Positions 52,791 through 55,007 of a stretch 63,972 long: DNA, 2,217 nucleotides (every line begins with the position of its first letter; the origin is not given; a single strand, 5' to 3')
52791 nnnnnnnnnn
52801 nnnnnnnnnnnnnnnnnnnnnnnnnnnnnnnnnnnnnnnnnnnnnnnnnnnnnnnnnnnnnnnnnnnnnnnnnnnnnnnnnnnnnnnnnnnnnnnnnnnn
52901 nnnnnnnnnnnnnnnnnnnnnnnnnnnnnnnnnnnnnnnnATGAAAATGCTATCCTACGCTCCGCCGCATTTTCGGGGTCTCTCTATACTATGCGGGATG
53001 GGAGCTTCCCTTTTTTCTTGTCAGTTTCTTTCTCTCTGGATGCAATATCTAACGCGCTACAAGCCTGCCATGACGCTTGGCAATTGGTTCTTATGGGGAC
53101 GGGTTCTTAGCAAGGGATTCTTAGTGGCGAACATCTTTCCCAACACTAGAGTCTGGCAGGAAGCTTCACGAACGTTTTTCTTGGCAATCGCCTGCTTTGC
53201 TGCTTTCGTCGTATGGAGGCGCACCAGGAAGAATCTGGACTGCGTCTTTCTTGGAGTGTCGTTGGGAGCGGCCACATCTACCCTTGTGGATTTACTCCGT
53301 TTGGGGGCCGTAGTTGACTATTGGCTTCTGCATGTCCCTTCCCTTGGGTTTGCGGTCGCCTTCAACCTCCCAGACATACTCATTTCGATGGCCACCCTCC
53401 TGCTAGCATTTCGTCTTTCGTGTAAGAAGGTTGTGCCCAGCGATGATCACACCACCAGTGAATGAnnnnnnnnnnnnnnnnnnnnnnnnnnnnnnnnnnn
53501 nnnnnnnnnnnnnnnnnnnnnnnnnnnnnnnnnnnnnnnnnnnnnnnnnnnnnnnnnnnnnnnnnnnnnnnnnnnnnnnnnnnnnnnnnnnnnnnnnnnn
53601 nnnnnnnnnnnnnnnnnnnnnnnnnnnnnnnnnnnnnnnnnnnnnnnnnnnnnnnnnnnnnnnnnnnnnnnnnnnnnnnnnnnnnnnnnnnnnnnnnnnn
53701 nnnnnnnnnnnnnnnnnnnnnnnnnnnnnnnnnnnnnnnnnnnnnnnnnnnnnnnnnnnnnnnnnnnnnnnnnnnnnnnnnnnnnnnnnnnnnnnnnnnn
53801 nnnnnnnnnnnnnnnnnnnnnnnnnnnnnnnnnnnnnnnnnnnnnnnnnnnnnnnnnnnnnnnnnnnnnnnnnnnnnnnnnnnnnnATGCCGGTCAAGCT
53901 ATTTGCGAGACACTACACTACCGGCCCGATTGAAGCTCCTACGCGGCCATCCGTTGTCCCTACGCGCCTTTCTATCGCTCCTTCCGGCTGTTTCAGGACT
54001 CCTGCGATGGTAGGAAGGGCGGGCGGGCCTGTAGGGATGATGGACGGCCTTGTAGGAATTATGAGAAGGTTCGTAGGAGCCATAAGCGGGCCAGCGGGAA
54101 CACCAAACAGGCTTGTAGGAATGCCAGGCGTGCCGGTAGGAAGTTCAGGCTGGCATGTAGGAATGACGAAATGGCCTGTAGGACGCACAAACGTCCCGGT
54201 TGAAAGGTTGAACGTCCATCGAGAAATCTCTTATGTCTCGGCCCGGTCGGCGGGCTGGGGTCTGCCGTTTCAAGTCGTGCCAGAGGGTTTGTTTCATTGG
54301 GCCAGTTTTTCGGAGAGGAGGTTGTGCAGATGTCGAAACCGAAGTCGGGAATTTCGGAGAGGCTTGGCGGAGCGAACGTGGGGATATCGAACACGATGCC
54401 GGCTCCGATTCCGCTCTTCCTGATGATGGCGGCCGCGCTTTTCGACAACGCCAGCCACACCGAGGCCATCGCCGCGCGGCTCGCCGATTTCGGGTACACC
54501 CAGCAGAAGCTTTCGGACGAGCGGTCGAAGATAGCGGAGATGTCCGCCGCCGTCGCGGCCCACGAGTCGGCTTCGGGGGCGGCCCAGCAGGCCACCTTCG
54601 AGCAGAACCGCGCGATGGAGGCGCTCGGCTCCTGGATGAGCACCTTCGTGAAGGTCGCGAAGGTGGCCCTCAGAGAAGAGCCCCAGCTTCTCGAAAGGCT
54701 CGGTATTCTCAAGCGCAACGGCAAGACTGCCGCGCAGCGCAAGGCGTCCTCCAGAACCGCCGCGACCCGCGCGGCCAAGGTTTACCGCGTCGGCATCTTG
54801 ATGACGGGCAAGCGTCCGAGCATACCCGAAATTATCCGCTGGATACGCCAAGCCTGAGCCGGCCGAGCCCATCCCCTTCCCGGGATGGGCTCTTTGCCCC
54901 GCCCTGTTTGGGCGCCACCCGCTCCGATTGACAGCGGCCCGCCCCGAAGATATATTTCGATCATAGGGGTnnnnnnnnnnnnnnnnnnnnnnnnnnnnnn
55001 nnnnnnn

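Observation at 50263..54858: About 4.4-kb insertion flanked by perfect 88-bp direct repeats that duplicate the 3' end of an ABC-2 permease gene, with no recombinase on board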

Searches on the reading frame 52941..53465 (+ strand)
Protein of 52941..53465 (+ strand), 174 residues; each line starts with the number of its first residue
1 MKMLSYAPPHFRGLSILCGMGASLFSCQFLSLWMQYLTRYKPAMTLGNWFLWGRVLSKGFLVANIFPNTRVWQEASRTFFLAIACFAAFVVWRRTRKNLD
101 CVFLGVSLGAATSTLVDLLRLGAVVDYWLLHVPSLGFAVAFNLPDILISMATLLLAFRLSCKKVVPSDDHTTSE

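Call 8: search_protein_families(library=pfam, proteins=[window:52941-53465:+], max_evalue=0.01)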
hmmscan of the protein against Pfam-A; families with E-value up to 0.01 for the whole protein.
window:52941-53465:+ (174 aa): 1 family
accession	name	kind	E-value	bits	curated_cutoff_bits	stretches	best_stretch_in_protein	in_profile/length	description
PF01252.23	Peptidase_A8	-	7e-11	42.9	25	1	32-158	14-139/142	Signal peptidase (SPase) II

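Call 18: search_protein_families(library=phrogs, proteins=[window:52941-53465:+], max_evalue=0.1)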
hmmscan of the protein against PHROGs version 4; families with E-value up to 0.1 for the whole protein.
window:52941-53465:+ (174 aa): 0 families

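Call 47: search_protein_families(library=ncbifam, proteins=[window:52941-53465:+], max_evalue=0.1)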
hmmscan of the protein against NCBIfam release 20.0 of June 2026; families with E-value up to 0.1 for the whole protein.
window:52941-53465:+ (174 aa): 13 families
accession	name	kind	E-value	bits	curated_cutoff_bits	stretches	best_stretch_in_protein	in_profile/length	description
NF011357.0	PRK14775.1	equivalog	1.4e-07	31.6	201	1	85-153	74-141/170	lipoprotein signal peptidase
NF011358.0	PRK14776.1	equivalog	5e-07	29.7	285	1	26-157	23-152/170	lipoprotein signal peptidase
NF011352.0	PRK14770.1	equivalog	1.5e-06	27.8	223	1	80-155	81-158/173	lipoprotein signal peptidase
TIGR00077.1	lspA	equivalog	1.6e-06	28.1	73.95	1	81-159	75-156/164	signal peptidase II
NF011356.0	PRK14774.1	equivalog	2.2e-05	24.3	256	1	80-157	71-148/185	lipoprotein signal peptidase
NF011371.0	PRK14790.1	equivalog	6.3e-05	22.9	202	1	93-160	91-153/169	lipoprotein signal peptidase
NF011366.0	PRK14785.1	subfamily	0.00048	20.1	256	1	82-155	111-185/198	lipoprotein signal peptidase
NF011360.0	PRK14779.1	subfamily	0.0015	18.6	177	1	84-159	79-154/163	lipoprotein signal peptidase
NF011351.0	PRK14769.1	subfamily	0.0037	17.5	216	1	84-157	71-141/156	lipoprotein signal peptidase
NF011370.0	PRK14789.1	equivalog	0.0061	16.3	248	1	100-159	95-149/194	lipoprotein signal peptidase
NF011350.0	PRK14768.1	equivalog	0.0094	16.3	210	1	92-156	74-137/148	lipoprotein signal peptidase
NF033507.3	Loki-CTERM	subfamily_domain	0.011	16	19.9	1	79-97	8-26/27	Loki-CTERM sorting domain-containing protein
NF011367.0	PRK14786.1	equivalog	0.028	14.6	190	1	92-166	78-149/154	lipoprotein signal peptidase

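Call 76: search_protein_families(library=padloc, proteins=[window:52941-53465:+], max_evalue=0.1)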
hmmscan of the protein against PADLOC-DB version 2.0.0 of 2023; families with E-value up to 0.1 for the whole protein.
window:52941-53465:+ (174 aa): 0 families

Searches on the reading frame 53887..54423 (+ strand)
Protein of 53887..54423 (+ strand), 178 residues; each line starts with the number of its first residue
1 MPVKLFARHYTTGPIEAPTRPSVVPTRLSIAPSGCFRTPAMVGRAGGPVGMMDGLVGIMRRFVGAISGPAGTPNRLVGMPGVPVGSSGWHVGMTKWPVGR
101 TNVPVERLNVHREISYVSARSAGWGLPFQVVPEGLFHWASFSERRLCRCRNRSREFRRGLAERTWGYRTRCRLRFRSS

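Call 8: search_protein_families(library=pfam, proteins=[window:53887-54423:+], max_evalue=0.01)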
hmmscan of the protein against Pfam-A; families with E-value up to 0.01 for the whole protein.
window:53887-54423:+ (178 aa): 0 families

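Call 18: search_protein_families(library=phrogs, proteins=[window:53887-54423:+], max_evalue=0.1)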
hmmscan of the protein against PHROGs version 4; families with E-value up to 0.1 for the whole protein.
window:53887-54423:+ (178 aa): 0 families

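Call 64: find_encoding_contigs(protein=window:53887-54423:+, flank=10000, max_places=10)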
Protein window:53887-54423:+ (178 aa): no gene with exactly this product is on record in the collection.

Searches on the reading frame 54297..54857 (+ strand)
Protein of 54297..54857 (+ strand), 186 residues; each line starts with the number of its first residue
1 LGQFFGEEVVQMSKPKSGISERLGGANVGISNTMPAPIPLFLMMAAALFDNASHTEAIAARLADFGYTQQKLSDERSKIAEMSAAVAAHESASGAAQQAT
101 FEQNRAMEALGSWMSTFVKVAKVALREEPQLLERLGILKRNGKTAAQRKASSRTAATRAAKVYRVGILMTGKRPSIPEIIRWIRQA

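Call 8: search_protein_families(library=pfam, proteins=[window:54297-54857:+], max_evalue=0.01)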
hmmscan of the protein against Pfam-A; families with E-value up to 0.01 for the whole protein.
window:54297-54857:+ (186 aa): 0 families

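Call 13: find_encoding_contigs(protein=window:54330-54857:+, flank=10000, max_places=10)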
Protein window:54330-54857:+ (175 aa): no gene with exactly this product is on record in the collection.

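Call 18: search_protein_families(library=phrogs, proteins=[window:54330-54857:+], max_evalue=0.1)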
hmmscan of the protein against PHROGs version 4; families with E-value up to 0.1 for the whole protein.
window:54330-54857:+ (175 aa): 0 families

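Call 42: find_related_loci(query=A2, collection=viral_contigs, flank=10000)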
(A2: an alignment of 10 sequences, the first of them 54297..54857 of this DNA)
Query A2 (186 aa) in viral_contigs; peptide patterns used: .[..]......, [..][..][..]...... (x = any residue, [..] = any of these).
45 stretches matched a pattern, but none encodes a relative of the query by tblastn (E <= 1e-3).

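Call 47: search_protein_families(library=ncbifam, proteins=[window:54330-54857:+], max_evalue=0.1)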
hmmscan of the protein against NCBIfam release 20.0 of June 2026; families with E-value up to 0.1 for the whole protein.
window:54330-54857:+ (175 aa): 1 family
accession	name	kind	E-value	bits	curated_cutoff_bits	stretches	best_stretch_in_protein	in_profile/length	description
NF052641.1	PQLLE_fam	subfamily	1.1e-23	84.1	80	1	18-126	103-211/211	PQLLE family protein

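Call 76: search_protein_families(library=padloc, proteins=[window:54330-54857:+], max_evalue=0.1)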
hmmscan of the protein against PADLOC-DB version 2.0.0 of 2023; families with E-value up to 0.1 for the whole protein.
window:54330-54857:+ (175 aa): 0 families

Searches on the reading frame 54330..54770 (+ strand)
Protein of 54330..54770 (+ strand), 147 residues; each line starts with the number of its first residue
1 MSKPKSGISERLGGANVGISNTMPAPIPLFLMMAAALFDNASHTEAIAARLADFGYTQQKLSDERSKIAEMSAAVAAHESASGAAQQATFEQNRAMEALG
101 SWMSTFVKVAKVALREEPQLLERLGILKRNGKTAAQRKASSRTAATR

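Call 22: find_homologous_proteins(query=window:54330-54770:+, max_evalue=0.001)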
Query window:54330-54770:+ (147 aa): 37 proteins with E <= 0.001 among 290 candidates.
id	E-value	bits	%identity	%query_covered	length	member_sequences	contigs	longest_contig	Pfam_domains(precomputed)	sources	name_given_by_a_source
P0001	3.8e-84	297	100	100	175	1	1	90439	-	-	-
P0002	2.2e-59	217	77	90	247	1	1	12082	-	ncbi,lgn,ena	-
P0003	1.7e-56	208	72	84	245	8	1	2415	-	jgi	jgi:hypothetical protein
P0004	4.3e-54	200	73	84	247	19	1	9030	-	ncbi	-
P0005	1.6e-51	192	69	86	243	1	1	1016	-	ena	-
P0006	1.6e-51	191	67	89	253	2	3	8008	-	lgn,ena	-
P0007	2.4e-51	191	71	84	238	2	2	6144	-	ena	-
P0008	3.5e-51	190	69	84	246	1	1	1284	-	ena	-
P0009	6.4e-51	190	70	84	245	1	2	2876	-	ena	-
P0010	2.6e-50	188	70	85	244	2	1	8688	-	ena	-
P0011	9.4e-50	186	70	85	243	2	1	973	-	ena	-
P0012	1.1e-49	186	69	85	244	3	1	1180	-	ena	-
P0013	1.2e-49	185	69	85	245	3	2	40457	-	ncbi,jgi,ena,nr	ncbi:MAG TPA: hypothetical protein PLQ05_02860 [Acidobacteriota bacterium]|nr:hypothetical protein [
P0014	1.8e-49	185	66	85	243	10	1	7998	-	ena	-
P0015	1.8e-49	185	68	85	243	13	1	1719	-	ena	-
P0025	3.5e-46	174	61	84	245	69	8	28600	-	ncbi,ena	-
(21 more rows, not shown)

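Call 24: find_encoding_contigs(protein=P0002, flank=10000, max_places=4)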
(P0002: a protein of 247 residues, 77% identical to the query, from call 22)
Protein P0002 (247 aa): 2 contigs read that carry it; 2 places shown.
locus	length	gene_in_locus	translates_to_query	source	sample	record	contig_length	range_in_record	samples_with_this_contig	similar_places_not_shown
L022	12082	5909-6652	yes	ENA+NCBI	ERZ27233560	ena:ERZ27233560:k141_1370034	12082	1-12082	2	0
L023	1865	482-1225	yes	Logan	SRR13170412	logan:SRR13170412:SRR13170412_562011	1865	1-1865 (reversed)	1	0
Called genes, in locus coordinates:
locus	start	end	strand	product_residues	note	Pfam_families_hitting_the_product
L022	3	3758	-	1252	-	?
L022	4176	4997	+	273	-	PF18863:AbiJ_NTD4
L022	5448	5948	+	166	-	-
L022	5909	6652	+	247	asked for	-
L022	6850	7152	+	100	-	-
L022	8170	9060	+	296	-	-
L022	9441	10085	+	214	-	PF13643:DUF4145 (weak)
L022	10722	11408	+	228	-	PF00072:Response_reg, PF00486:Trans_reg_C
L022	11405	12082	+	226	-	?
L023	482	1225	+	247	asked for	-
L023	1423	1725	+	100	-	-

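Call 25: find_encoding_contigs(protein=P0013, flank=10000, max_places=4)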
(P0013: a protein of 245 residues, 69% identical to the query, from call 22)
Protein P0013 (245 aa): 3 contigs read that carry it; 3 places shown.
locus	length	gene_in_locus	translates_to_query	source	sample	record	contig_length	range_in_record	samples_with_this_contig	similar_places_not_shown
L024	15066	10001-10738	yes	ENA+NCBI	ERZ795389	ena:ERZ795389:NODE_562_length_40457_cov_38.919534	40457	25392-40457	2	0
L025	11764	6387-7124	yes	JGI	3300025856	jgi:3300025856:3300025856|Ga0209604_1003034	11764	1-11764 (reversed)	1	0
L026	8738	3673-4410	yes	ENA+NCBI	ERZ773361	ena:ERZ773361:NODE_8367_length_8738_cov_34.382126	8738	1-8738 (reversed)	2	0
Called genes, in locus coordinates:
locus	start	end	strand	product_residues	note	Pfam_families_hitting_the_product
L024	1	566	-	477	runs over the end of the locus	PF01116:F_bP_aldolase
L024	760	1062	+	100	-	PF00936:BMC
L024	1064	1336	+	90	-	PF03319:EutN_CcmL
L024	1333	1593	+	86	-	PF03319:EutN_CcmL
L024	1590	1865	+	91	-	PF03319:EutN_CcmL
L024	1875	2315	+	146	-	-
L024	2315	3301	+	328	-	PF00389:2-Hacid_dh, PF02826:2-Hacid_dh_C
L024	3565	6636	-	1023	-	PF00932:LTD, PF13091:PLDc_2, PF00801:PKD (faint), PF18911:PKD_4, PF00932:LTD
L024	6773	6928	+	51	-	-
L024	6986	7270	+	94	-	-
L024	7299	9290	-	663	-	PF08238:Sel1, PF08238:Sel1, PF24807:WD40_CDC20-Fz, PF25174:Beta-prop_THOC3, PF25168:Beta-prop_WDR36-Utp21_2nd, PF25171:Beta-prop_WDR36-Utp21_1st, PF25175:Beta-prop_WDR5, PF23414:Beta-prop_EML_2, +20 more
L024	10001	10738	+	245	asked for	-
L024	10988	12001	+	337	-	-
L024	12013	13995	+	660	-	PF07705:CARDB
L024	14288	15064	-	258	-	PF04055:Radical_SAM, PF12544:LAM_C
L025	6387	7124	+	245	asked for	-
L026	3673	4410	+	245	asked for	-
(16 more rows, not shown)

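Call 26: find_encoding_contigs(protein=P0025, flank=10000, max_places=6)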
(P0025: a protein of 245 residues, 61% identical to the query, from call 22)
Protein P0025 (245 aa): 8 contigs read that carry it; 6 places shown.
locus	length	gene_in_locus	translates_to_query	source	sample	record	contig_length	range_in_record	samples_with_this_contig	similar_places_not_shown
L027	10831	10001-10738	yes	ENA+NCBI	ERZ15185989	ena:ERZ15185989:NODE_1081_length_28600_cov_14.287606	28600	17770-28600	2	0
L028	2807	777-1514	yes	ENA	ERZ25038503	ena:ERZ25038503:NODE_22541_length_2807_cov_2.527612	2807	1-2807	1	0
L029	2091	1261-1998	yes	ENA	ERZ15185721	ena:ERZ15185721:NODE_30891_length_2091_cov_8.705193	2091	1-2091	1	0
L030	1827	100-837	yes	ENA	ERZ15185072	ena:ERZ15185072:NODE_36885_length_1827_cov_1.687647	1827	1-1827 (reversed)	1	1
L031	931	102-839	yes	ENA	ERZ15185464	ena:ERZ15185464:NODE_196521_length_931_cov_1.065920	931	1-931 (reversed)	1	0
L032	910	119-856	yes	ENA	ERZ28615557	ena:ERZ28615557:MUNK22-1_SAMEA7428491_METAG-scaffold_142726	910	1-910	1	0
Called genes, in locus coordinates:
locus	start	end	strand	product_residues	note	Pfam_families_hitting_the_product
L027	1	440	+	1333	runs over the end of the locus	PF00560:LRR_1 (faint), PF12799:LRR_4 (faint), PF13855:LRR_8 (weak), PF23598:LRR_14 (weak), PF13855:LRR_8, PF23598:LRR_14 (weak), PF00041:fn3, PF17957:Big_7 (weak), +1 more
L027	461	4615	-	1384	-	PF00211:Guanylate_cyc, PF01637:ATPase_2, PF13191:AAA_16, PF03266:NTPase_1 (weak), PF24883:NPHP3_N (weak), PF13424:TPR_12 (weak), PF17874:TPR_MalT (weak), PF13424:TPR_12 (weak), +6 more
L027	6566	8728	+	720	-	-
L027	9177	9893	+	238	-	-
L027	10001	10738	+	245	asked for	-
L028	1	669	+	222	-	?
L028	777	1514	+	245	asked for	-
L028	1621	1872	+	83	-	-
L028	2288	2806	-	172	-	?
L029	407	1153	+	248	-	-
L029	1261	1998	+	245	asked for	-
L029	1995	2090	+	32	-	?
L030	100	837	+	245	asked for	-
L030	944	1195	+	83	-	-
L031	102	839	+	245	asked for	-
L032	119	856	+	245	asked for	-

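Call 46: search_solved_structures(query=A4, max_evalue=1)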
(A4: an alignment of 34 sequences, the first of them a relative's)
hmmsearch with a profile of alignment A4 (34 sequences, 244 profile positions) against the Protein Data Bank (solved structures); distinct sequences matched with E-value up to 1: 1.
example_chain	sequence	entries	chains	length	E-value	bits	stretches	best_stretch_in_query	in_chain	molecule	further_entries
6ckp_A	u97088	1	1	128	0.68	12.4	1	184-215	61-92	Thioredoxin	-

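Call 47: search_protein_families(library=ncbifam, proteins=[P0002], max_evalue=0.1)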
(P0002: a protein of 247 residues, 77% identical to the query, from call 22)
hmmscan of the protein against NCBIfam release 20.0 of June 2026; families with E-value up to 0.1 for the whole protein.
P0002 (247 aa): 2 families
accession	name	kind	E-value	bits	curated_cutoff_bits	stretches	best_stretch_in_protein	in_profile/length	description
NF052641.1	PQLLE_fam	subfamily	3.9e-49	167.2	80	1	6-215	2-211/211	PQLLE family protein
TIGR04381.1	HTH_TypR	domain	0.043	13.8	30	0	130-144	33-46/49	TyrR/PhhR family helix-turn-helix DNA-binding protein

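Call 51: predict_structure(alignment_id=A4)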
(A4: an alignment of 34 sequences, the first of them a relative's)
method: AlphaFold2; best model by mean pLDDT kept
length: 247 residues; sequences in the alignment: 34
mean_pLDDT: 88.8   pTM: 0.69
mean pLDDT of the five models: 88.8, 88.4, 88.0, 87.8, 86.3
residues with pLDDT >= 90: 187; 70-90: 33; 50-70: 23; < 50: 4
segments of 3 or more residues with pLDDT < 50: 1-4
pLDDT, mean of each block of 10 residues (from residue 1): 64 91 92 92 93 95 94 97 97 95 93 91 96 95 96 97 96 93 95 93 91 73 63 73 59
secondary structure, 60 per line:
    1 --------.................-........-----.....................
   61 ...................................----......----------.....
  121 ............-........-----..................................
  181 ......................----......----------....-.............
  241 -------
elements in order: H9-25 H27-34 H40-95 H100-105 H116-132 H134-141 H147-202 H207-212 H223-226 H228-240

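Call 55: fold_search(model_id=the predicted structure, library=pdb)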
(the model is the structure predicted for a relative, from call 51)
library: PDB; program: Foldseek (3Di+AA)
matches with E <= 10: 556; with E <= 0.001: 0
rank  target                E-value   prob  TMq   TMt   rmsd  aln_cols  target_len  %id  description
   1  2yfb_B                3.6e-02  1.00  0.41  0.43  10.4       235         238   15  X-ray structure of McpS ligand binding domain in complex with succinate (released 2012-04-18)
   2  2yfa_A                4.3e-02  0.97  0.33  0.34  12.9       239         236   15  X-ray structure of McpS ligand binding domain in complex with malate (released 2012-04-18)
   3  2yfb_A                6.6e-02  0.99  0.39  0.40  10.6       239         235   15  X-ray structure of McpS ligand binding domain in complex with succinate (released 2012-04-18)
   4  6ewy                  7.9e-02  1.00  0.42  0.50  19.5       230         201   16  RipA Peptidoglycan hydrolase (Rv1477, Mycobacterium tuberculosis) N-terminal domain (released 2018-05-02)
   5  2yfa_B                1.1e-01  0.98  0.38  0.40  12.1       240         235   14  X-ray structure of McpS ligand binding domain in complex with malate (released 2012-04-18)
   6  6ixv_A                1.8e-01  0.28  0.17  0.18  22.9       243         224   16  Crystal structure of SH3BP5-Rab11a (released 2019-03-20)
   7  9hmx_A                2.3e-01  0.99  0.42  0.55  16.2       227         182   16  Structure of SteB-RipA complex from Mycobacterium tuberculosis (released 2025-07-30)
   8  9y6s_6k               2.5e-01  0.77  0.35  0.03  22.4       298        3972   12  96-nm repeat of the Leishmania tarentolae doublet microtubule (released 2025-12-17)
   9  5xg2                  2.9e-01  0.89  0.38  0.39  19.6       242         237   16  Crystal structure of a coiled-coil segment (residues 345-468 and 694-814) of Pyrococcus yayanosii Smc (released 2017-06-07)
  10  7nna                  3.0e-01  0.77  0.28  0.34  17.7       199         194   20  Toxin Import Through the Antibiotic Efflux Channel TolC (released 2021-07-07)
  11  2etd                  4.0e-01  0.85  0.26  0.37   7.1       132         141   19  Crystal structure of a lema protein (tm0961) from thermotoga maritima msb8 at 2.28 A resolution (released 2005-11-15)
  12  6ixf_A                4.0e-01  0.44  0.23  0.25  16.7       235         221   12  Crystal structure of SeMet apo SH3BP5 (P41) (released 2019-03-20)
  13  9fed                  4.2e-01  0.44  0.23  0.29  32.5       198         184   13  Single-chain chimeric protein mimicking the interaction between HR1 and HR2 in HIV gp41 (released 2025-05-28)
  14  5ayh                  4.3e-01  0.21  0.20  0.20  19.5       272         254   12  Structure of the entire dynein stalk region (released 2015-12-16)
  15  9y6s_6z               5.0e-01  0.18  0.19  0.03  24.9       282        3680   14  96-nm repeat of the Leishmania tarentolae doublet microtubule (released 2025-12-17)
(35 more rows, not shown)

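Call 56: search_dna_similar(query=P0002, collection=plasmids, mode=protein, max_evalue=0.001)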
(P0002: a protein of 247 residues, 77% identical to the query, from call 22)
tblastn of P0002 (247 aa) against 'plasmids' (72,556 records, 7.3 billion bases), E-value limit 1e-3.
No match.

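Call 65: find_related_loci(query=A4, collection=metagenome_contigs, flank=7000)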
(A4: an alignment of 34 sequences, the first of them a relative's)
Query A4 (247 aa) in metagenome_contigs; peptide patterns used: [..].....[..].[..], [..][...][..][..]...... (x = any residue, [..] = any of these).
495 stretches matched a pattern; 214 encode a relative of the query (tblastn E <= 1e-3); the best 80 are kept; 80 distinct loci.
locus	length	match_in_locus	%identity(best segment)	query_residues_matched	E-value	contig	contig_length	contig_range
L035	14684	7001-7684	64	1-228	5e-96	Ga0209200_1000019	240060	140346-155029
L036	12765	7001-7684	66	3-230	2e-94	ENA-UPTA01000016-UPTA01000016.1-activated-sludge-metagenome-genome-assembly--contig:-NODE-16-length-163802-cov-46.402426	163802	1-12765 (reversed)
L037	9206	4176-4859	66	3-230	7e-94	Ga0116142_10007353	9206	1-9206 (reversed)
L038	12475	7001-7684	63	1-228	5e-94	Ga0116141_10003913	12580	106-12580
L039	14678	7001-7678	67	3-228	2e-93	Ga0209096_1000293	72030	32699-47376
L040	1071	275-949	65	4-228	6e-101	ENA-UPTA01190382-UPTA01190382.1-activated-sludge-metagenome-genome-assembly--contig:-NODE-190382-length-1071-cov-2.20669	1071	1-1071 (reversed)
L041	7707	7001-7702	61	3-236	4e-92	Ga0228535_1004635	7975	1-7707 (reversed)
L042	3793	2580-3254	64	4-228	7e-92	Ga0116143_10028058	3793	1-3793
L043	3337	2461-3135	64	4-228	2e-92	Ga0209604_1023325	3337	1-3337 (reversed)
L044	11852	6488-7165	66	3-228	6e-91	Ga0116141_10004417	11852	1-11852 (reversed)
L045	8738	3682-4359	66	3-228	6e-91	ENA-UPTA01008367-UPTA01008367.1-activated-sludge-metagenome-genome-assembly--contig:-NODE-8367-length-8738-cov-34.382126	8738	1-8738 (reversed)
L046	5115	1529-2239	60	4-240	2e-89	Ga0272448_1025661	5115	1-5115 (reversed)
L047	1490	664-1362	67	4-236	2e-94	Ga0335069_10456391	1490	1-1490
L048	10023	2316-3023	48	1-240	1e-61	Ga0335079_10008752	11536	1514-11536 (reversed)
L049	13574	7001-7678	67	3-228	2e-93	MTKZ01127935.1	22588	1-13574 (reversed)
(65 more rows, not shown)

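Call 76: search_protein_families(library=padloc, proteins=[P0002], max_evalue=0.1)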
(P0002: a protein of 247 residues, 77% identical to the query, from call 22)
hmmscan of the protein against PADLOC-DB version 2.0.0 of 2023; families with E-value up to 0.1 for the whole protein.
P0002 (247 aa): 0 families

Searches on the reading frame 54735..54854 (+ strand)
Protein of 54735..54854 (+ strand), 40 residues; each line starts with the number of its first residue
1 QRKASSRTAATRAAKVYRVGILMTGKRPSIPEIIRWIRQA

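Call 86: find_homologous_proteins(query=window:54735-54854:+, max_evalue=10)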
Query seq(40 aa): no candidate shares three 5-residue words with the query. No homologue found.
